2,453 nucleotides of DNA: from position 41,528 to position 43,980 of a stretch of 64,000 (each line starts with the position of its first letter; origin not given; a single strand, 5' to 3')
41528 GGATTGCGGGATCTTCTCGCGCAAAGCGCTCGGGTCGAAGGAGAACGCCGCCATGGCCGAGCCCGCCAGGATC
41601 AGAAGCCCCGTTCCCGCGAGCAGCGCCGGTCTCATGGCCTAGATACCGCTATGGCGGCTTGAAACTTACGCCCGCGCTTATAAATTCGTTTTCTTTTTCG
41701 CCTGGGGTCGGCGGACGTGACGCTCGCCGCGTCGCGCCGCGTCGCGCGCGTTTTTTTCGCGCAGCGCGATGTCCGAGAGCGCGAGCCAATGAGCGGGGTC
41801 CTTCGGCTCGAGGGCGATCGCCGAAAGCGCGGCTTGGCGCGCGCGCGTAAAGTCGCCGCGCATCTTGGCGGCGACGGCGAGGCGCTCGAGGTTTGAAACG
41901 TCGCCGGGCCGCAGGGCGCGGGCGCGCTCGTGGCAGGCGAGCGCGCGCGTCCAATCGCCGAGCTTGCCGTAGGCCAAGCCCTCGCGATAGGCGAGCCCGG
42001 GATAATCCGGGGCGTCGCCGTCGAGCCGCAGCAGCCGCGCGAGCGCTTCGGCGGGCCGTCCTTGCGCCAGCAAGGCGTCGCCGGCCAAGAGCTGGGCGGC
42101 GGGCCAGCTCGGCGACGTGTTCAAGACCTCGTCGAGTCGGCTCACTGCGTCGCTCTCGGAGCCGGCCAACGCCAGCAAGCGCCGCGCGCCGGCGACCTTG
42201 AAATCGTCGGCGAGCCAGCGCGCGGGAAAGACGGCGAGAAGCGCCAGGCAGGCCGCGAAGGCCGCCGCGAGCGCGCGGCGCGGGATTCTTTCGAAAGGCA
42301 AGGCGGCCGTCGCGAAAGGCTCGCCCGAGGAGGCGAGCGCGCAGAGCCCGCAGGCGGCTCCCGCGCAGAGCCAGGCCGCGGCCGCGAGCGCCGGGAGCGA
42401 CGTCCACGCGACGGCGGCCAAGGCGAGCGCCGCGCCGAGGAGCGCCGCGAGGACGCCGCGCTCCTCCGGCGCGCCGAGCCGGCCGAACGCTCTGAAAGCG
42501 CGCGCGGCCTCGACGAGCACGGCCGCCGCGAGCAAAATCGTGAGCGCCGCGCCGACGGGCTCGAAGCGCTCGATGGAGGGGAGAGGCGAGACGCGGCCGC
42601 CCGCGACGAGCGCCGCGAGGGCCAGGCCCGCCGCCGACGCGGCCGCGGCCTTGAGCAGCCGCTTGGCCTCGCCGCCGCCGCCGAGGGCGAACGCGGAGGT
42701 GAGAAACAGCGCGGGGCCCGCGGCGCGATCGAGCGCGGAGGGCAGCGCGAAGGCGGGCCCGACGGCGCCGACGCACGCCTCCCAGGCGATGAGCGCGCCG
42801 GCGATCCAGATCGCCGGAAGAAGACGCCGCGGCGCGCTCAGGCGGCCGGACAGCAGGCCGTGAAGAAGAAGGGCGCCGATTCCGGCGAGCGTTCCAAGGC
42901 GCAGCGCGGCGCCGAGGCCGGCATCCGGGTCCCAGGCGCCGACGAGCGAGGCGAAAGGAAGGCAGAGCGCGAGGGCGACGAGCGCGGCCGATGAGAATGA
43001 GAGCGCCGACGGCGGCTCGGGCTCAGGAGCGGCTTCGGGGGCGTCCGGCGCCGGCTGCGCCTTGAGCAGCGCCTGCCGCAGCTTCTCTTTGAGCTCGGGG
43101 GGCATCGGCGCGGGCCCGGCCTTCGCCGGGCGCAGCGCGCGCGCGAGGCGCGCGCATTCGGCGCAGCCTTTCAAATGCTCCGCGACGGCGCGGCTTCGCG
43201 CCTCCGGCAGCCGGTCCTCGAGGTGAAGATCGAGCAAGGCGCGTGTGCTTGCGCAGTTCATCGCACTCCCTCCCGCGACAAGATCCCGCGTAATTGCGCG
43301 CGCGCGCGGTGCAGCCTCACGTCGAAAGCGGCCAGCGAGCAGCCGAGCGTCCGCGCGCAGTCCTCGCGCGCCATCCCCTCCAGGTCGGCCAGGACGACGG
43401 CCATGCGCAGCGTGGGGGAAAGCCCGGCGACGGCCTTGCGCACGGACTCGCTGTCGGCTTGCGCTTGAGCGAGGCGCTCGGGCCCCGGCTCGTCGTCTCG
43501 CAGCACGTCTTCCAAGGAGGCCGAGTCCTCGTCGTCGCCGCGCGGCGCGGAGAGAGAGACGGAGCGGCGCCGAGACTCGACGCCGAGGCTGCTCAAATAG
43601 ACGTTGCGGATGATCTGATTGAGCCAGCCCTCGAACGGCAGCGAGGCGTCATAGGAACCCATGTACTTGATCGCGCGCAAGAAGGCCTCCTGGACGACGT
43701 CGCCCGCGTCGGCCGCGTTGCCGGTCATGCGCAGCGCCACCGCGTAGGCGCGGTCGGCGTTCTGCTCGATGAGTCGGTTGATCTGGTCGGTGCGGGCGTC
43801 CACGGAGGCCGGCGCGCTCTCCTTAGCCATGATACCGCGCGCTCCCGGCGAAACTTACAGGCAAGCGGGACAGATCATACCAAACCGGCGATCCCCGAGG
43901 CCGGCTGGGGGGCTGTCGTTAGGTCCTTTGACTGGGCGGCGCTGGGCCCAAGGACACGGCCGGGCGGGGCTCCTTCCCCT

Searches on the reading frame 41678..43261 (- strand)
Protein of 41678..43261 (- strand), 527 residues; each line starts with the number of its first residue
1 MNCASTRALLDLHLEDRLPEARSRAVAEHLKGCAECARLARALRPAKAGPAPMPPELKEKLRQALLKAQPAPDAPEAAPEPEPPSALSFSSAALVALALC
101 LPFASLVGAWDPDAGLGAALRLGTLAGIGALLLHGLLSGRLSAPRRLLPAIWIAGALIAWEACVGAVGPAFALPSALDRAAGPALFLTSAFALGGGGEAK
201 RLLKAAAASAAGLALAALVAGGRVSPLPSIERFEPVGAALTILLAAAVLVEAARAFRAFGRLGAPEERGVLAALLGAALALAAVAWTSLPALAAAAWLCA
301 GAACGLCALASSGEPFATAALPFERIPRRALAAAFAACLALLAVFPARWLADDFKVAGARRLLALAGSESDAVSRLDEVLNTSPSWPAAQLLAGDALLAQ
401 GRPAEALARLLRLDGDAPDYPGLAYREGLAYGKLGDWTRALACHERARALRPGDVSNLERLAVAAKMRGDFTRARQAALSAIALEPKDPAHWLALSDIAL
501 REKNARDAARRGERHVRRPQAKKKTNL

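Call 5: search_protein_families(library=pfam, proteins=[window:41678-43261:-], max_evalue=0.1)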
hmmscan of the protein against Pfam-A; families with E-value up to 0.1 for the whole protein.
window:41678-43261:- (527 aa): 14 families
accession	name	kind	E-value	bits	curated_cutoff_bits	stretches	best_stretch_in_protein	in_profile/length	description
PF00515.34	TPR_1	-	3.7e-07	30.1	27.8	1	425-453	5-33/34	Tetratricopeptide repeat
PF13432.12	TPR_16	-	7.9e-07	29.9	32.7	3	425-489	1-65/65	Tetratricopeptide repeat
PF07719.23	TPR_2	-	3.3e-06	27.2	27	1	424-454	4-34/34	Tetratricopeptide repeat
PF14559.12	TPR_19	-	6.3e-06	26.9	25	2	366-420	4-58/68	Tetratricopeptide repeat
PF13431.12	TPR_17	-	3.4e-05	24.2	24.4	0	479-505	3-29/34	Tetratricopeptide repeat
PF13490.11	zf-HC2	-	9.3e-05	22.9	22.2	1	3-37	1-35/35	Putative zinc-finger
PF13428.12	TPR_14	-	0.0003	21.6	23.5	2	459-497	5-43/44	Tetratricopeptide repeat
PF13176.12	TPR_7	-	0.0011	19.3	27.9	0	429-455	7-35/36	Tetratricopeptide repeat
PF13414.12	TPR_11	-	0.0018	18.4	26.8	0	394-435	1-42/42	TPR repeat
PF13424.12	TPR_12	-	0.0046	17.6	30.1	1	426-484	8-74/77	Tetratricopeptide repeat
PF14561.12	TPR_20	-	0.011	16.5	25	1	370-413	5-48/90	Tetratricopeptide repeat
PF13371.12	TPR_9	-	0.015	15.7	35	1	434-489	8-63/73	Tetratricopeptide repeat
PF13174.12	TPR_6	-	0.021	15.9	26.3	0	389-413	2-26/33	Tetratricopeptide repeat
PF23914.1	TPR_CcmH_CycH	-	0.066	13.5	42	0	483-510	44-71/158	Cytochrome c-type biogenesis protein H TPR domain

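Call 65: search_protein_families(library=ncbifam, proteins=[window:41678-43261:-], max_evalue=0.01)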
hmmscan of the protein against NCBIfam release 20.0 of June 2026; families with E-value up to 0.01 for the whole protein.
window:41678-43261:- (527 aa): 5 families
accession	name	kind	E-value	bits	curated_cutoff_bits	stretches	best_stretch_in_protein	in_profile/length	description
TIGR02917.1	PEP_TPR_lipo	equivalog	2.6e-08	32.3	312.2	1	367-508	411-552/899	XrtA/PEP-CTERM system TPR-repeat protein PrsT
NF040959.1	MamA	equivalog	8.3e-08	31.9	200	1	365-495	49-179/204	magnetosome protein MamA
NF052375.1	antisigma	equivalog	5.2e-05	23.4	100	1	16-110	8-108/217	anti-sigma factor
TIGR03939.1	PGA_TPR_OMP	equivalog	0.0039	15.4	366.65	1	363-467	405-511/800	poly-beta-1,6 N-acetyl-D-glucosamine export porin PgaA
NF008520.0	PRK11447.1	equivalog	0.0062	14.3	858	0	367-445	617-695/1157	cellulose synthase complex outer membrane protein BcsC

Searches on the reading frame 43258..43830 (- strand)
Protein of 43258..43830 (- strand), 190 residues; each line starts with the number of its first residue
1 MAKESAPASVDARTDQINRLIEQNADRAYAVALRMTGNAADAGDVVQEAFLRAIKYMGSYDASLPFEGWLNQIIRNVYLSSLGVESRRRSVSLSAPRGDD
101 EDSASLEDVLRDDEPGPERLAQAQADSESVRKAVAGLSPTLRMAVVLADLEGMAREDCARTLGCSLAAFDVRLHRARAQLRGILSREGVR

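Call 5: search_protein_families(library=pfam, proteins=[window:43258-43830:-], max_evalue=0.1)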
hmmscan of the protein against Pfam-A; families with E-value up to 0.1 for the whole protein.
window:43258-43830:- (190 aa): 6 families
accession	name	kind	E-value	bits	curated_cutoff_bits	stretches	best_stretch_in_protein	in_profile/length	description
PF04542.20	Sigma70_r2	-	5.9e-15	55.3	24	1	20-82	1-65/71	Sigma-70 region 2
PF08281.18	Sigma70_r4_2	-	1.1e-11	44.6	25.7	1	128-180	2-54/54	Sigma-70, region 4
PF07638.17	Sigma70_ECF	-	0.00019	21.8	21.1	1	84-181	88-180/185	ECF sigma factor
PF04539.22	Sigma70_r3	-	0.011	16.2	25.3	1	85-119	42-76/78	Sigma-70 region 3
PF22233.2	PhyR_sigma-like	-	0.012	15.8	27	1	136-178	3-45/50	Response regulator PhyR, sigma-like domain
PF04545.22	Sigma70_r4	-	0.084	12.9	24.1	0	134-181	2-49/50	Sigma-70, region 4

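Call 65: search_protein_families(library=ncbifam, proteins=[window:43258-43830:-], max_evalue=0.01)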
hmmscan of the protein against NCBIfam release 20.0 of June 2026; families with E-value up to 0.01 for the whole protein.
window:43258-43830:- (190 aa): 87 families (the best 25 are shown)
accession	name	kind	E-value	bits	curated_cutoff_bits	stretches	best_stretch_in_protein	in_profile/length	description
NF007229.0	PRK09647.1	equivalog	1.1e-31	109.9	265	1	16-187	45-205/220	RNA polymerase sigma factor SigE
TIGR02937.1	sigma70-ECF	superfamily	2.6e-25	89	42.9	1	16-182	2-163/165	sigma-70 family RNA polymerase sigma factor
NF004113.0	PRK05602.1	equivalog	4.3e-25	88.6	208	1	14-187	44-204/211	RNA polymerase sigma factor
TIGR02947.1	SigH_actino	hypoth_equivalog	5.6e-23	81.6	251.55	1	13-185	9-180/193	RNA polymerase sigma-70 factor, TIGR02947 family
NF008888.0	PRK11922.1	equivalog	6.3e-23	81.6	204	1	14-186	29-198/231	RNA polymerase sigma factor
NF009185.0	PRK12533.1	equivalog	6.6e-23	81.5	248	1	10-185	24-194/231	RNA polymerase sigma factor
NF007223.0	PRK09641.1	equivalog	1.1e-21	77.6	209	1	18-184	21-184/187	RNA polymerase sigma factor SigW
TIGR02948.1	SigW_bacill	equivalog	9.3e-20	71.5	243.1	1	18-182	21-182/187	RNA polymerase sigma factor SigW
NF006089.0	PRK08241.1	subfamily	2.6e-19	69.5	240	1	9-182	16-202/343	RNA polymerase subunit sigma-70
NF009190.0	PRK12538.1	equivalog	8.5e-19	68.2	303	1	19-187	67-222/233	RNA polymerase sigma factor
NF009166.1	PRK12513.1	equivalog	1.2e-18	67.5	206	1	18-188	25-190/193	RNA polymerase sigma factor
TIGR02984.1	Sig-70_plancto1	subfamily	1.9e-18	66.7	183.75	1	40-184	36-188/189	RNA polymerase sigma-70 factor, Planctomycetaceae-specific subfamily 1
TIGR02939.1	RpoE_Sigma70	equivalog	2.8e-18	66.6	236.15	1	18-179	23-181/190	RNA polymerase sigma factor RpoE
TIGR02960.1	SigX5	hypoth_equivalog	3.9e-18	65.7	264.75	1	23-182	13-188/322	RNA polymerase sigma-70 factor, TIGR02960 family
NF007225.0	PRK09643.1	equivalog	5.7e-18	65.3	190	1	10-184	22-182/204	RNA polymerase sigma factor SigM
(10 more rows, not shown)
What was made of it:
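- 43258..43830 (-): ECF sigma factor (SigE/SigW-like). The true start is probably GTG at 43803, after an AAGGAG Shine-Dalgarno sequence. Pfam and NCBIfam (calls 5, 65).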
